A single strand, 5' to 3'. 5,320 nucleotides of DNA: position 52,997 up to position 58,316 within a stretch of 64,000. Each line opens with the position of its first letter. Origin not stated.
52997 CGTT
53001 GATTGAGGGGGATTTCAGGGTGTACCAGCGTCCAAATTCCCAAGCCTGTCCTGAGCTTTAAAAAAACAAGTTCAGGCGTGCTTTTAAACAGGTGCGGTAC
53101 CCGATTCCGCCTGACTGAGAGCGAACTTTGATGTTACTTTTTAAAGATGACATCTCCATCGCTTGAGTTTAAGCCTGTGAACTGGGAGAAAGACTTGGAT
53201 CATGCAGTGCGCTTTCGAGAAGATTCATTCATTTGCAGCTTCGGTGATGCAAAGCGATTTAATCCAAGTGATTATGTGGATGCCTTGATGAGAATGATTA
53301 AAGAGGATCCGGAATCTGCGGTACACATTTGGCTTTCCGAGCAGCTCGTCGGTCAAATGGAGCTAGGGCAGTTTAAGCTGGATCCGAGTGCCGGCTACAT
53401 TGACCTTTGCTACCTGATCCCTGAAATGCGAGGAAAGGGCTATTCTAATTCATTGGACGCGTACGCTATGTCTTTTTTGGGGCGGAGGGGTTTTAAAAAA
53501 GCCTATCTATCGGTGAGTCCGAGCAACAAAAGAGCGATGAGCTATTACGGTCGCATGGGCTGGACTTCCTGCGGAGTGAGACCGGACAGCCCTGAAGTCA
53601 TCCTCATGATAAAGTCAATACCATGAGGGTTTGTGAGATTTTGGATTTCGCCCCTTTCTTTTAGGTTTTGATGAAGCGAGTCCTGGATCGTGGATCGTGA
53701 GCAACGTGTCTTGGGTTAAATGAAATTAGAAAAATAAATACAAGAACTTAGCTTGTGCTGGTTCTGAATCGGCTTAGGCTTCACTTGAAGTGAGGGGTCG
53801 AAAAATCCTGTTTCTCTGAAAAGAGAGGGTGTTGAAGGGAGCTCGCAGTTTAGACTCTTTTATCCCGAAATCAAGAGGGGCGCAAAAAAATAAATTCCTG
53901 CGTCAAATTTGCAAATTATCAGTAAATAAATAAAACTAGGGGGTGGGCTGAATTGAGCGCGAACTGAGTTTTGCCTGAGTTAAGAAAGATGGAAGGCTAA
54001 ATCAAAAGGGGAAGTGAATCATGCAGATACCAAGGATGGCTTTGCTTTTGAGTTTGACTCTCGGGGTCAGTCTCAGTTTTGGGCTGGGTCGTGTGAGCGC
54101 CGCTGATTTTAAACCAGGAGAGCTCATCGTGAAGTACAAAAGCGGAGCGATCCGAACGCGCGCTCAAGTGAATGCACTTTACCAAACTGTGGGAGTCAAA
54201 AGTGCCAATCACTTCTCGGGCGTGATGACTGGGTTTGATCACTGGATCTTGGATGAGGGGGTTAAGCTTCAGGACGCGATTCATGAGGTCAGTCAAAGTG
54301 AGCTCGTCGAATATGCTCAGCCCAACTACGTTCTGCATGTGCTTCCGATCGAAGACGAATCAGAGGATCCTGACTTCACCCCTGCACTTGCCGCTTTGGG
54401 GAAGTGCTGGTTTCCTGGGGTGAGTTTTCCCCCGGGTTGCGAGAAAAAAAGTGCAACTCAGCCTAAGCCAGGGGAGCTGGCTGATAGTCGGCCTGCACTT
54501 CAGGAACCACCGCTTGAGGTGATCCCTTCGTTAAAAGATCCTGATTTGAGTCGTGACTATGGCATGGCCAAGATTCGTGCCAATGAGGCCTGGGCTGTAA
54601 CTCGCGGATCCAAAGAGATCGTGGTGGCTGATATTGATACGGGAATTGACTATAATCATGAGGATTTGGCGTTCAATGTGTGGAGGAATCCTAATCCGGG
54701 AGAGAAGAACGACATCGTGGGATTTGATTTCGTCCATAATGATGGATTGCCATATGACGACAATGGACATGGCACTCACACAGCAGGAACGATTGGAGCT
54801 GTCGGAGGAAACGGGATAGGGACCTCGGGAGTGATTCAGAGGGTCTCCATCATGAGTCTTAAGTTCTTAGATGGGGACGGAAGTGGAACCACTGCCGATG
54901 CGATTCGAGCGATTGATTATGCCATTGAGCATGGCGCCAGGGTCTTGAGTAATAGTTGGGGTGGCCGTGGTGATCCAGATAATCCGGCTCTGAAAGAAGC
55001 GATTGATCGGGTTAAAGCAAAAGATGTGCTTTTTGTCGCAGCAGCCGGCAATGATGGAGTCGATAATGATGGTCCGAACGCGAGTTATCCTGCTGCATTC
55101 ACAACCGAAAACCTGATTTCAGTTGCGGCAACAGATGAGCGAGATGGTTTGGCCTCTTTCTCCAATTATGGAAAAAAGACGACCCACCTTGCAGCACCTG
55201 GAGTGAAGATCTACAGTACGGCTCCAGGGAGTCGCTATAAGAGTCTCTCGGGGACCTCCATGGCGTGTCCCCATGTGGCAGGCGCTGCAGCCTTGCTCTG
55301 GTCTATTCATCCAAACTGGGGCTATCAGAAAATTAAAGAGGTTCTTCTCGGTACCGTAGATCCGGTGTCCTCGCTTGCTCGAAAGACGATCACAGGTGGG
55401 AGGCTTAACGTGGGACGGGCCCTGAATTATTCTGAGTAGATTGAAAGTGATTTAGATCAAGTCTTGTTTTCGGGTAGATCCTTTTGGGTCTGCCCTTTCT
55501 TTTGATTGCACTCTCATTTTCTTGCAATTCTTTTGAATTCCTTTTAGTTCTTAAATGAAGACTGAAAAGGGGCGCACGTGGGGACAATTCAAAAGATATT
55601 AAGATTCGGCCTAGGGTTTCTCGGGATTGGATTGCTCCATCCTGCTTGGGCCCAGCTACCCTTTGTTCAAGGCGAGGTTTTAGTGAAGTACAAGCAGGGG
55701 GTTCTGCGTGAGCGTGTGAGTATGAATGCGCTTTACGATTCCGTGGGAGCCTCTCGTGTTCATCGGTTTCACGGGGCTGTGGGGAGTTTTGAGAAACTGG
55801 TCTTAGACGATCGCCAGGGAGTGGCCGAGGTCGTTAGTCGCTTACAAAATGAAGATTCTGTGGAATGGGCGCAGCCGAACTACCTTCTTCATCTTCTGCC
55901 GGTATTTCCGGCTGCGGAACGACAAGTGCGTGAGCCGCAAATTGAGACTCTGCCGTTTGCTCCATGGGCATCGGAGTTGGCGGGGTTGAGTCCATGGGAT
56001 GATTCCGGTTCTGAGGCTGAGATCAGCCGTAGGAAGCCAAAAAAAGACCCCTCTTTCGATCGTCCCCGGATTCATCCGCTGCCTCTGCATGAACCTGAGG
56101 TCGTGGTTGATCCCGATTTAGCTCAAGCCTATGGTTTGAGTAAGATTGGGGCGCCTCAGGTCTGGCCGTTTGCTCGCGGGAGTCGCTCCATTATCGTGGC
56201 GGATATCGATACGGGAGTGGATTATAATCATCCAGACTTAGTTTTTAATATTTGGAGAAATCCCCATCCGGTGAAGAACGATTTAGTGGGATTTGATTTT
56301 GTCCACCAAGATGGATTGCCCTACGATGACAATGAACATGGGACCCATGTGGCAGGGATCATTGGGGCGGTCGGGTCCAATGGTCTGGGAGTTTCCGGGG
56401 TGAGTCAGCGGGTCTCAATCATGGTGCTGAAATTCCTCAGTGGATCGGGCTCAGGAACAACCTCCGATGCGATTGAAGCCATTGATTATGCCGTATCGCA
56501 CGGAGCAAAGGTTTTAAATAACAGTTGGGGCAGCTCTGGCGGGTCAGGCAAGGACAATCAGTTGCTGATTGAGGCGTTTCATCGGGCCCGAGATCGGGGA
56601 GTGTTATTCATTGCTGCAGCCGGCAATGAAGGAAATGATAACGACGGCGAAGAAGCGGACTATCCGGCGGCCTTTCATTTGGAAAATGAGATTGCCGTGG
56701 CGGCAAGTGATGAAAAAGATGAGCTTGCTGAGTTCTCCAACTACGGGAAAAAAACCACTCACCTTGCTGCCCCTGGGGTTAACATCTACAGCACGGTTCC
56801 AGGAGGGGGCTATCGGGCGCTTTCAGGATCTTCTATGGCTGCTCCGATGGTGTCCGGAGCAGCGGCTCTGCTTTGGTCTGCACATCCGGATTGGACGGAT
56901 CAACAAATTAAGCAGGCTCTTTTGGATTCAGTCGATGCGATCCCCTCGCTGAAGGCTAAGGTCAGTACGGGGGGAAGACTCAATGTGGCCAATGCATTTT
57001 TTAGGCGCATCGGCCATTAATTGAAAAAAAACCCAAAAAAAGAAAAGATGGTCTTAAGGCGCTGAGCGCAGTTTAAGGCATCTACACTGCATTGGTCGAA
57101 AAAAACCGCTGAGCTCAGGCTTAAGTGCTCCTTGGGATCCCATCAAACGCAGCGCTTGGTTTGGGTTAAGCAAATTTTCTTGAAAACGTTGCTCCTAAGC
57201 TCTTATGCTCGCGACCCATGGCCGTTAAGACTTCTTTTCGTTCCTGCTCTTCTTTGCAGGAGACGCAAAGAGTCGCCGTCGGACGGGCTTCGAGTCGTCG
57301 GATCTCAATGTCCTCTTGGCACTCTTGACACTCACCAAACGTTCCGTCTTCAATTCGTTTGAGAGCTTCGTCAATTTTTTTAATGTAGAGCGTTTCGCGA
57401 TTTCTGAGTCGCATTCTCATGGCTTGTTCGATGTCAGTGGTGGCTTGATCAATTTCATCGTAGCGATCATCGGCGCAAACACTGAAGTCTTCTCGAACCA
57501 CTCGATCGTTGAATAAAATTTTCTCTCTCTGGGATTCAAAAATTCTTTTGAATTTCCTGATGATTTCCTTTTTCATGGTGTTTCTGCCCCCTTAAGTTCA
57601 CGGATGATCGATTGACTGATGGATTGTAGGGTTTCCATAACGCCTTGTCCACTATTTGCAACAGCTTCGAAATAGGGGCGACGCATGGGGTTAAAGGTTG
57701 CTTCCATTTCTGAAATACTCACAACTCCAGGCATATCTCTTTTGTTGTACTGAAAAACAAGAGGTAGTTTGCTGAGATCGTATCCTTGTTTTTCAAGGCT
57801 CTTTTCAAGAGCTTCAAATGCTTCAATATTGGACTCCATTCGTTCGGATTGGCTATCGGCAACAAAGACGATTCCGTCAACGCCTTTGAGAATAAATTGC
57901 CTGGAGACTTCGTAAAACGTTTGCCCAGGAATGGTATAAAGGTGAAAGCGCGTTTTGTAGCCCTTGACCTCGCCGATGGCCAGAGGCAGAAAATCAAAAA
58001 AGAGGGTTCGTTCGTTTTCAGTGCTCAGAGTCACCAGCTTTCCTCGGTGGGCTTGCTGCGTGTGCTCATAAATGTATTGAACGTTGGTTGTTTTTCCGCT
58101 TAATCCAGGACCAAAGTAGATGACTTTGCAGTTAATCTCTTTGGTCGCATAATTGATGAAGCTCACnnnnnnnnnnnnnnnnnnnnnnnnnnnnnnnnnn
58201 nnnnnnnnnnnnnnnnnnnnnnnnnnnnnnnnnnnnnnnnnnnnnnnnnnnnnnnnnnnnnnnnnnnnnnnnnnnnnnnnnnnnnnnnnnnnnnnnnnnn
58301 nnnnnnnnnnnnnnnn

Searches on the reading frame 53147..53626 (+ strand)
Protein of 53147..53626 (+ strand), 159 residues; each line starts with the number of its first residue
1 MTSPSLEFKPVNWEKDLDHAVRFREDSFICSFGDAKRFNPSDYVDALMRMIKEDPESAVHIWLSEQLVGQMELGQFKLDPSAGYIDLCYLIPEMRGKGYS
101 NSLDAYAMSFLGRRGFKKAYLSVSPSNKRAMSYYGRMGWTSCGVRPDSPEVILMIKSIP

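Call 28: search_protein_families(library=pfam, proteins=[window:53147-53626:+], max_evalue=0.0001)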
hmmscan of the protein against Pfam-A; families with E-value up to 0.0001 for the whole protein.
window:53147-53626:+ (159 aa): 2 families
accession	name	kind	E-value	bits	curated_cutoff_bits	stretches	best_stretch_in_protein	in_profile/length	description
PF00583.31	Acetyltransf_1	-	9.5e-11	42.4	20.7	1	43-139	21-116/116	Acetyltransferase (GNAT) family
PF13673.13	Acetyltransf_10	-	8.9e-06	26.1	23.6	1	44-143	19-111/128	Acetyltransferase (GNAT) domain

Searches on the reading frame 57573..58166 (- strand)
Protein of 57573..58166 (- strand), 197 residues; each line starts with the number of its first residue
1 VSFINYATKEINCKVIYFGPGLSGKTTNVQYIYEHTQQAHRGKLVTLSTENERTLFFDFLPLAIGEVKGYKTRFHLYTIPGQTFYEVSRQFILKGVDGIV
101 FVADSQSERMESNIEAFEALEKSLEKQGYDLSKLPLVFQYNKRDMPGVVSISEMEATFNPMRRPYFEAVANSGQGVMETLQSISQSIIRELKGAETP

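Call 60: search_protein_families(library=pfam, proteins=[window:57573-58166:-], max_evalue=0.0001)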
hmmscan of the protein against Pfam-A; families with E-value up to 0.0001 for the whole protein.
window:57573-58166:- (197 aa): 3 families
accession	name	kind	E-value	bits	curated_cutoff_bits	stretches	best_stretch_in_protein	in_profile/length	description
PF00025.27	Arf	-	1.2e-06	28.6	22.3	1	64-186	50-173/174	ADP-ribosylation factor family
PF04670.18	Gtr1_RagA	-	1.1e-05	25.4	22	1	14-124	1-105/232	Gtr1/RagA G protein conserved region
PF00071.28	Ras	-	5.5e-05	23.2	21.6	1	48-187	25-160/162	Ras family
